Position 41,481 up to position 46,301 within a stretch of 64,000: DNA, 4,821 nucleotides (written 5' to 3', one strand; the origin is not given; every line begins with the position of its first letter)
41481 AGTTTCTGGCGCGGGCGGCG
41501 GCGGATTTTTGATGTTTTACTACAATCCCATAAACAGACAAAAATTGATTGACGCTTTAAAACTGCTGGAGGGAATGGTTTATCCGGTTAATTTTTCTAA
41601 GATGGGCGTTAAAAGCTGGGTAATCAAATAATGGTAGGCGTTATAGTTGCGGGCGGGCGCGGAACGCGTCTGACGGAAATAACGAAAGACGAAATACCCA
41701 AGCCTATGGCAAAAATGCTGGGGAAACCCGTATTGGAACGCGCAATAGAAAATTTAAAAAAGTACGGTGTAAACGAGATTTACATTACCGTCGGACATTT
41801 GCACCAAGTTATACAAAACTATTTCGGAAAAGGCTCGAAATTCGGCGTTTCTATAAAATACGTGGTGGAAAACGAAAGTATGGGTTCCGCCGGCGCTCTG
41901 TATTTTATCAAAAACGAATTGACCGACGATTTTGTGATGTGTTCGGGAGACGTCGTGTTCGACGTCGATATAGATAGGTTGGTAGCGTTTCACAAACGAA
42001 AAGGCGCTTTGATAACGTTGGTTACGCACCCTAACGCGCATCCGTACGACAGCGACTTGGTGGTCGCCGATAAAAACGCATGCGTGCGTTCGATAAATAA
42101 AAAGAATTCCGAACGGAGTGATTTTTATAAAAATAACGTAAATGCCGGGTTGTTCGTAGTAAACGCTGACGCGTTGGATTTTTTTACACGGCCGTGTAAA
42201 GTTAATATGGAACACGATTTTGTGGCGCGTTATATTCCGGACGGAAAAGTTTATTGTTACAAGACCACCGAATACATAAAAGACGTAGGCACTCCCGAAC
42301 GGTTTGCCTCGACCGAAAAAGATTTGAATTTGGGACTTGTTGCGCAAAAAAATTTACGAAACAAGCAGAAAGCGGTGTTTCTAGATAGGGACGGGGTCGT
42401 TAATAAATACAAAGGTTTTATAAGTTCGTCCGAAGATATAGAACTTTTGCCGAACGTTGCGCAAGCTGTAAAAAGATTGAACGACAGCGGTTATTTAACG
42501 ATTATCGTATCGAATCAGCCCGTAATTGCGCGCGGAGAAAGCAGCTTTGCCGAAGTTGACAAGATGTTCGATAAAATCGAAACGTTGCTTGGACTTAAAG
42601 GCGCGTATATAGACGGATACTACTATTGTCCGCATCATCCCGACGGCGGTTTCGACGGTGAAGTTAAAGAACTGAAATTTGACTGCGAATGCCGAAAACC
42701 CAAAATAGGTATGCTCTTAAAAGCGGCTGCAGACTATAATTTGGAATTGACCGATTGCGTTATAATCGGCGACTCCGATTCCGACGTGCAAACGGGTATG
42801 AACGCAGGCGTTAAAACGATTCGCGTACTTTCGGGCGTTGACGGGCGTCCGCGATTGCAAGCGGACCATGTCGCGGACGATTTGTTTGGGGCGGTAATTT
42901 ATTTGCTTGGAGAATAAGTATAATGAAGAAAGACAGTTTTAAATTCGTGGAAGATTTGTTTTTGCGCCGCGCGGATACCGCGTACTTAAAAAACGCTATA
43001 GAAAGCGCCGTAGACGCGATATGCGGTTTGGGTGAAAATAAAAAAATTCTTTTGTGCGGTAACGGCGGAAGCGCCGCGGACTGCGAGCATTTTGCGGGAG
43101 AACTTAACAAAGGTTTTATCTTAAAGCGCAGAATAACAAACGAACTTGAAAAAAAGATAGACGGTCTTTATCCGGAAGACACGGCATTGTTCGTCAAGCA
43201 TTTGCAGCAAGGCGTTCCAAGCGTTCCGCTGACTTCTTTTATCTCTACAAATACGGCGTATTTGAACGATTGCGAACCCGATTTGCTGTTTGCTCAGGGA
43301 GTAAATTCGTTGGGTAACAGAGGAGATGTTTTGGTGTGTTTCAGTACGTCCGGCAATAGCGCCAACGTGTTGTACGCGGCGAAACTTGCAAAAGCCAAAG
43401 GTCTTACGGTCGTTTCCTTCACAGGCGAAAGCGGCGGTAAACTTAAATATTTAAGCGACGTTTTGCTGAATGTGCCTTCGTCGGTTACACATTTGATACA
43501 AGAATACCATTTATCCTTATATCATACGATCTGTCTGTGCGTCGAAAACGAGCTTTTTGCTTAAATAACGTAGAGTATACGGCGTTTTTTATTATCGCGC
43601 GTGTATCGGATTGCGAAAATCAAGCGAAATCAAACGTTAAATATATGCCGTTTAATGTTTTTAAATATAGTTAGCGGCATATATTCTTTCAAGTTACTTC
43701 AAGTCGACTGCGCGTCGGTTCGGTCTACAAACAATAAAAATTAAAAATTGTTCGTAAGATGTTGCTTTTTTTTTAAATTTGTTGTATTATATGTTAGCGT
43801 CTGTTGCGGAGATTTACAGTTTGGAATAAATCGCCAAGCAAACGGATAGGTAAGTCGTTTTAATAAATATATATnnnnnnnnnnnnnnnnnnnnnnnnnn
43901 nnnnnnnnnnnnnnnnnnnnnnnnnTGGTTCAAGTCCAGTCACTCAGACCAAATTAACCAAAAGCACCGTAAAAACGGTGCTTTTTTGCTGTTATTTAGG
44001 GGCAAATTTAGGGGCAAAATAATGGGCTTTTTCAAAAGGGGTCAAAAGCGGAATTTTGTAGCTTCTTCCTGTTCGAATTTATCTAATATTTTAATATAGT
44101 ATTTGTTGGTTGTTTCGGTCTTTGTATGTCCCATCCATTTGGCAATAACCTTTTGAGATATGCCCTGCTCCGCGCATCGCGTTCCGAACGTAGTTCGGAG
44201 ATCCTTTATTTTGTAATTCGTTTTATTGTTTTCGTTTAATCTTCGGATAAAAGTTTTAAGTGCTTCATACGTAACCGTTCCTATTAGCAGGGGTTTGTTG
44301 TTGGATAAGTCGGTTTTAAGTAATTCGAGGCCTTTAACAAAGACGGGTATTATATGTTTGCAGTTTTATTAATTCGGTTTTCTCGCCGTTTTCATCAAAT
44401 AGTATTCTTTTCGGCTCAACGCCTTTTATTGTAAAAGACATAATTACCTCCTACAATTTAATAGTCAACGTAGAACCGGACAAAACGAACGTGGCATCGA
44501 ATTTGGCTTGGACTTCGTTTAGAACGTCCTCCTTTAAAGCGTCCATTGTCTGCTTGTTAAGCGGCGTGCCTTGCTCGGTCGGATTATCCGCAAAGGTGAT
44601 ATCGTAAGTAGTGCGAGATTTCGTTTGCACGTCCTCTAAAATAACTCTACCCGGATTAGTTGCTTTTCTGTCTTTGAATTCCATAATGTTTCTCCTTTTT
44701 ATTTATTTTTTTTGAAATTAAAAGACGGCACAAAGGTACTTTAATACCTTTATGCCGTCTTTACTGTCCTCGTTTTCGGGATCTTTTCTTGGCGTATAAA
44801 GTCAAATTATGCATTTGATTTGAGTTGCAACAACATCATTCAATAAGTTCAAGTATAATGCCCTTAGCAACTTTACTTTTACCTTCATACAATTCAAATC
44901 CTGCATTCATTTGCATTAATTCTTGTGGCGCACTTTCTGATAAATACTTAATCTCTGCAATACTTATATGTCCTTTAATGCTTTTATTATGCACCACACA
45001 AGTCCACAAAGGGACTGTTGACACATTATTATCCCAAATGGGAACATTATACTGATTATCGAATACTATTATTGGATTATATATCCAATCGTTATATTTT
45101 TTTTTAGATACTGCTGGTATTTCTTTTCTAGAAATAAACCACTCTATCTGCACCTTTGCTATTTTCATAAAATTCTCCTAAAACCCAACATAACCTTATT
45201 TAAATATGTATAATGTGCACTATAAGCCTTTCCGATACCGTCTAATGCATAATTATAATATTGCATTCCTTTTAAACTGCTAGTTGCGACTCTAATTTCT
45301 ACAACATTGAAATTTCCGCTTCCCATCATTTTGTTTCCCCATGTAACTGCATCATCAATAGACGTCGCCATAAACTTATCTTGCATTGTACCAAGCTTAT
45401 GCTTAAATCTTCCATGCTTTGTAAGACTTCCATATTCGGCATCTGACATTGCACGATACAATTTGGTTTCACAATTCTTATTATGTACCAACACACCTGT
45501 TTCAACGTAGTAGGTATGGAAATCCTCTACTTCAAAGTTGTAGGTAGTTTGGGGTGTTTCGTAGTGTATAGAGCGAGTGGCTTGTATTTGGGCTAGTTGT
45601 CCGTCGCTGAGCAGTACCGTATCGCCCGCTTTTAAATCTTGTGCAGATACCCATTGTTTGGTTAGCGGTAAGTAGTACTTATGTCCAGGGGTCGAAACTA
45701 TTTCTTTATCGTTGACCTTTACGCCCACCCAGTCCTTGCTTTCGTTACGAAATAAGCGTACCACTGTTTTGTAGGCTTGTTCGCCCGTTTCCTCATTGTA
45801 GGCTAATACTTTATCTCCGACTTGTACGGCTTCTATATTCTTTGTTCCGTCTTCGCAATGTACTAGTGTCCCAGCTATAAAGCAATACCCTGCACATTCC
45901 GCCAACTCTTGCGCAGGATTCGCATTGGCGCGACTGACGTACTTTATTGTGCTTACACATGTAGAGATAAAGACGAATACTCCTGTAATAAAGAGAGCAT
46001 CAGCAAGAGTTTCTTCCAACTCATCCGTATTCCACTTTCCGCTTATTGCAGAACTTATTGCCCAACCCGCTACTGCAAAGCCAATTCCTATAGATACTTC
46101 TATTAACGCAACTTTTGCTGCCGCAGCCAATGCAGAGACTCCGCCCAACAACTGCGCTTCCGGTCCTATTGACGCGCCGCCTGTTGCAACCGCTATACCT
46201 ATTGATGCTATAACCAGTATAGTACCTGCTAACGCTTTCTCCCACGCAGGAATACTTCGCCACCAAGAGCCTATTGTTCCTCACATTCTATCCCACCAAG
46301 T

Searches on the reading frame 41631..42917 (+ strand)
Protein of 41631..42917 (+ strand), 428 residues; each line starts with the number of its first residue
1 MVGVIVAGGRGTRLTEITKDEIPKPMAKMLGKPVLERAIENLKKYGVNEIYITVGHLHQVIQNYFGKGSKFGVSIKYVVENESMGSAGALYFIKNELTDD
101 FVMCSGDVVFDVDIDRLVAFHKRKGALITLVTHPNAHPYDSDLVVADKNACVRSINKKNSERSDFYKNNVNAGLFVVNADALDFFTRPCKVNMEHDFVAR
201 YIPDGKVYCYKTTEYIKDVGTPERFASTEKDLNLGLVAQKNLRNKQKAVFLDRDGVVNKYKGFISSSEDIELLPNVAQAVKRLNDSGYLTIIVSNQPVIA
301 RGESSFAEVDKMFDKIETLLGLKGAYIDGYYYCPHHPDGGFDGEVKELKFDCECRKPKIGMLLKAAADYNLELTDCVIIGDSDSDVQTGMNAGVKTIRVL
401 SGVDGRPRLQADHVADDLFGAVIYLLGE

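Call 20: search_protein_families(library=pfam, proteins=[window:41631-42917:+], max_evalue=0.00001)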
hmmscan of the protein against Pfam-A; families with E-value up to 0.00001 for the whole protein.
window:41631-42917:+ (428 aa): 6 families
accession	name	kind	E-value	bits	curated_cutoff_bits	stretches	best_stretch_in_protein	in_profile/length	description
PF00483.29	NTP_transferase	-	5.7e-29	101.9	21.2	1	3-231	2-241/245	Nucleotidyl transferase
PF13242.12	Hydrolase_like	-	2.6e-15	56.5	22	1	354-418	2-72/75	HAD-hyrolase-like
PF12804.13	NTP_transf_3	-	1.2e-11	45.5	27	1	3-138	1-130/160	MobA-like NTP transferase domain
PF13419.12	HAD_2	-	3.9e-10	40.6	23.8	1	351-399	130-178/178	Haloacid dehalogenase-like hydrolase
PF00702.32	Hydrolase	-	4.5e-08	34.2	26.4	1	242-393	75-191/191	haloacid dehalogenase-like hydrolase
PF08645.17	PNK3P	-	4.4e-06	27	22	1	263-382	20-126/161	Polynucleotide kinase 3 phosphatase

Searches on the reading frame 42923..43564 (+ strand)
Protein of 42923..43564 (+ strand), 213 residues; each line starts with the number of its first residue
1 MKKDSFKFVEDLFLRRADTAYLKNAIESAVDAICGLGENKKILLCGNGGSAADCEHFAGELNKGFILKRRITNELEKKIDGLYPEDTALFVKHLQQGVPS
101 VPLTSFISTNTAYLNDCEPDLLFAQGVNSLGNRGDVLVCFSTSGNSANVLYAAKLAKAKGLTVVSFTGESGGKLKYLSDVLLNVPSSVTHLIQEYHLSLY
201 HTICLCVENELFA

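Call 21: search_protein_families(library=pfam, proteins=[window:42923-43564:+], max_evalue=0.00001)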
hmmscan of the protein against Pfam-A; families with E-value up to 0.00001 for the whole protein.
window:42923-43564:+ (213 aa): 2 families
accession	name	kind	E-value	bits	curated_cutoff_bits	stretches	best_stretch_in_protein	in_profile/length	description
PF13580.11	SIS_2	-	6.8e-18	65.5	27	2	111-168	79-138/138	SIS domain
PF01380.27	SIS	-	7.5e-09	35.9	25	1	117-191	37-114/131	SIS domain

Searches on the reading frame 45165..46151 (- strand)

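Call 4: search_protein_families(library=pfam, proteins=[window:45165-46151:-], max_evalue=0.01)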
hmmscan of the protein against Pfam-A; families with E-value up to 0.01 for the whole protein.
window:45165-46151:- (328 aa): 4 families
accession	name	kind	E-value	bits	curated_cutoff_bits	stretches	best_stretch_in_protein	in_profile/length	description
PF07591.16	PT-HINT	-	3.1e-27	95.9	27.7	1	96-224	1-136/137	Pretoxin HINT domain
PF01079.26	Hint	-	3.9e-07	30.3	29.7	1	86-185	9-120/213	Hint module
PF13403.11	Hint_2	-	1.5e-06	29.1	28.4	1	90-121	2-33/147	Hint domain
PF14890.11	Intein_splicing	-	2.8e-06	27.6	35.8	1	110-181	18-94/155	Intein splicing domain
